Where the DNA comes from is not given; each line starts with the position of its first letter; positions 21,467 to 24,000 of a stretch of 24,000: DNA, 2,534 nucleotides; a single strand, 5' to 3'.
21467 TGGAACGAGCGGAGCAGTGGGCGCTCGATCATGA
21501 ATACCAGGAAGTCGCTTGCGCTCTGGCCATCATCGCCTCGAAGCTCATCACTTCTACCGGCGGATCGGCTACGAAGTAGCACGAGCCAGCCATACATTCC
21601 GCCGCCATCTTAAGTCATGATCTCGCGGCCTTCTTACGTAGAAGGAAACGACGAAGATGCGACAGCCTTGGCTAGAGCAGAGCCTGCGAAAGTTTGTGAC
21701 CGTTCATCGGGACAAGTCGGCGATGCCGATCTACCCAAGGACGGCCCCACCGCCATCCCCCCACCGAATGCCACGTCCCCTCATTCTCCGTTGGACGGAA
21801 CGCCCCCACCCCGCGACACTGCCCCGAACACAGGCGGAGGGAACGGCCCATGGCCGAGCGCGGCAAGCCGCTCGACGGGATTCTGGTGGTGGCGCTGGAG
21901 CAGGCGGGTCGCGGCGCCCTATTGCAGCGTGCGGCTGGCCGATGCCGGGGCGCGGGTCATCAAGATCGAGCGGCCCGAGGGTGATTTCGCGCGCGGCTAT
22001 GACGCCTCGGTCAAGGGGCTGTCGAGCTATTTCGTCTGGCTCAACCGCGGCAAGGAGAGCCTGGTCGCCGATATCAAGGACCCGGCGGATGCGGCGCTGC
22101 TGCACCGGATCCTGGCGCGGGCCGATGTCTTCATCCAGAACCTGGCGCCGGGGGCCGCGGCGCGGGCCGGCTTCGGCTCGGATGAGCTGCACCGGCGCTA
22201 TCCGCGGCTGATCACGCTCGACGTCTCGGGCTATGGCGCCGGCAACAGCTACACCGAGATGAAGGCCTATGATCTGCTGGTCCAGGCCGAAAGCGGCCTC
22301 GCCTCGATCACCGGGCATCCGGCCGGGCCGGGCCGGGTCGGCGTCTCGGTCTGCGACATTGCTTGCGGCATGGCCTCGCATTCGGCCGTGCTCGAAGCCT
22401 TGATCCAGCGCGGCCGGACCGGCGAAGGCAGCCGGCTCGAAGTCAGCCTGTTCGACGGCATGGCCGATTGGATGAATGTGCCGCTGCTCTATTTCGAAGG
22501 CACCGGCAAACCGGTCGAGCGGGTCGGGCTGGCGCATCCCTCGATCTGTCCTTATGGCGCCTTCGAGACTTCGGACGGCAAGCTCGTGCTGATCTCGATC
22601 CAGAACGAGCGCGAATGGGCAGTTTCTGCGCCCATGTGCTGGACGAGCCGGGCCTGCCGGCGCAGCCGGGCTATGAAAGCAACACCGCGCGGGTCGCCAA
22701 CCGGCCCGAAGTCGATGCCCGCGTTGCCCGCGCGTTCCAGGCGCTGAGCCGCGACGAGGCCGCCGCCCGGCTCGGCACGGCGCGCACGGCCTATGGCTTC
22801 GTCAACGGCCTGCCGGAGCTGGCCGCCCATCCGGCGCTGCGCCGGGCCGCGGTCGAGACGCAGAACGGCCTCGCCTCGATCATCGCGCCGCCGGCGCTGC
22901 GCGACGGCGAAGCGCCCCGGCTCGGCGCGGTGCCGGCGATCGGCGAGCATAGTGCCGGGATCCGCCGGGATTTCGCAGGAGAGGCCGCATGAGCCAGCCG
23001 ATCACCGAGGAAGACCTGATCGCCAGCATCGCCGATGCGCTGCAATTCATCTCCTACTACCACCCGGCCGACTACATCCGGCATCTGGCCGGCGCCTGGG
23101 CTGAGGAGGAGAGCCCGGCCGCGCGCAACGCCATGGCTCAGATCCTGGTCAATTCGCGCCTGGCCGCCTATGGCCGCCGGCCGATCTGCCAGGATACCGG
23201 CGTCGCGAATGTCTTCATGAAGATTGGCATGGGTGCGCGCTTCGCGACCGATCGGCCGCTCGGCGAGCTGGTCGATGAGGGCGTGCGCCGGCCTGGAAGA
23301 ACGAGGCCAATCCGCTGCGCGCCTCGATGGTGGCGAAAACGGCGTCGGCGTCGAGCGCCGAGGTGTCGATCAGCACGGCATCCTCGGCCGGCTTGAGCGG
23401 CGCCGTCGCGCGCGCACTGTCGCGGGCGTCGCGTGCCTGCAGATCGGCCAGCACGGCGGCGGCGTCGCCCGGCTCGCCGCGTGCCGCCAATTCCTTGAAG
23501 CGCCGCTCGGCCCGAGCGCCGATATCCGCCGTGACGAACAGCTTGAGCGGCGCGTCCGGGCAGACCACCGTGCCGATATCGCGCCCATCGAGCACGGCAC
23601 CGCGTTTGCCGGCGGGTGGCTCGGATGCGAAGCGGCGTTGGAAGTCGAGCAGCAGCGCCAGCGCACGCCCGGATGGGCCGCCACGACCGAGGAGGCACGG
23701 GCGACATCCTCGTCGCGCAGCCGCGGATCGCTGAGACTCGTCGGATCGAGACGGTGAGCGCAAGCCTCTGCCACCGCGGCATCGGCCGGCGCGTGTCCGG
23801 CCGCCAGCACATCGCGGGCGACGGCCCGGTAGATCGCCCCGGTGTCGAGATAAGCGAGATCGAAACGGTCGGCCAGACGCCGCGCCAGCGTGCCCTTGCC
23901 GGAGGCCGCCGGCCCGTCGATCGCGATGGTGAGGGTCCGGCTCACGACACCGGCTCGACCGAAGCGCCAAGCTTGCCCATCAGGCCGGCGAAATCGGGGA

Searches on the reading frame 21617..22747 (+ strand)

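Call 61: search_protein_families(library=pfam, max_evalue=0.001, proteins=[window:21617-22747:+])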
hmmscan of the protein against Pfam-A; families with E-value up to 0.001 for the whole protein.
window:21617-22747:+ (376 aa): 1 family
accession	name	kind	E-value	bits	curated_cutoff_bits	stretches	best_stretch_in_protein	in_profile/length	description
PF02515.22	CoA_transf_3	-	7.9e-73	246.1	23.3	1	95-336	10-252/366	CoA-transferase family III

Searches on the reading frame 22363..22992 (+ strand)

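Call 61: search_protein_families(library=pfam, max_evalue=0.001, proteins=[window:22363-22992:+])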
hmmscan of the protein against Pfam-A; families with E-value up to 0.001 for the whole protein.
window:22363-22992:+ (209 aa): 1 family
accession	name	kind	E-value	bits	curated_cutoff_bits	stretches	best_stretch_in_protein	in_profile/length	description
PF02515.22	CoA_transf_3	-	6.7e-10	39.1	23.3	1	85-196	250-365/366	CoA-transferase family III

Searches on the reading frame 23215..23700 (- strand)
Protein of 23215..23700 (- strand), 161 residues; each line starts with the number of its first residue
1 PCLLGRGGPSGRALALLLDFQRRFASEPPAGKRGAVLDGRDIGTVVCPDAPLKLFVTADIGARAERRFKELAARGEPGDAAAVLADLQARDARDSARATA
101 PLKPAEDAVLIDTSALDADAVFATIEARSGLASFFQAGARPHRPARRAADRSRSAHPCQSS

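Call 61: search_protein_families(library=pfam, max_evalue=0.001, proteins=[window:23215-23700:-])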
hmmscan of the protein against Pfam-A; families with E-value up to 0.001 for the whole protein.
window:23215-23700:- (161 aa): 1 family
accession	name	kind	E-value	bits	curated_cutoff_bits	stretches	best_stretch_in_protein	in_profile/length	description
PF02224.24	Cytidylate_kin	-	1.1e-29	104.1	26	1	32-125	112-205/211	Cytidylate kinase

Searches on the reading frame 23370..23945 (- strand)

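Call 61: search_protein_families(library=pfam, max_evalue=0.001, proteins=[window:23370-23945:-])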
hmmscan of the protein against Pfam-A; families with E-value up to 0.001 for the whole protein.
window:23370-23945:- (191 aa): 2 families
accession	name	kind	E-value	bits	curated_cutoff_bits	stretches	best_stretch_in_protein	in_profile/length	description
PF02224.24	Cytidylate_kin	-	2.6e-17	63.7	26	1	7-98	1-102/211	Cytidylate kinase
PF13207.12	AAA_17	-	0.00043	21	27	1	11-45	2-36/136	AAA domain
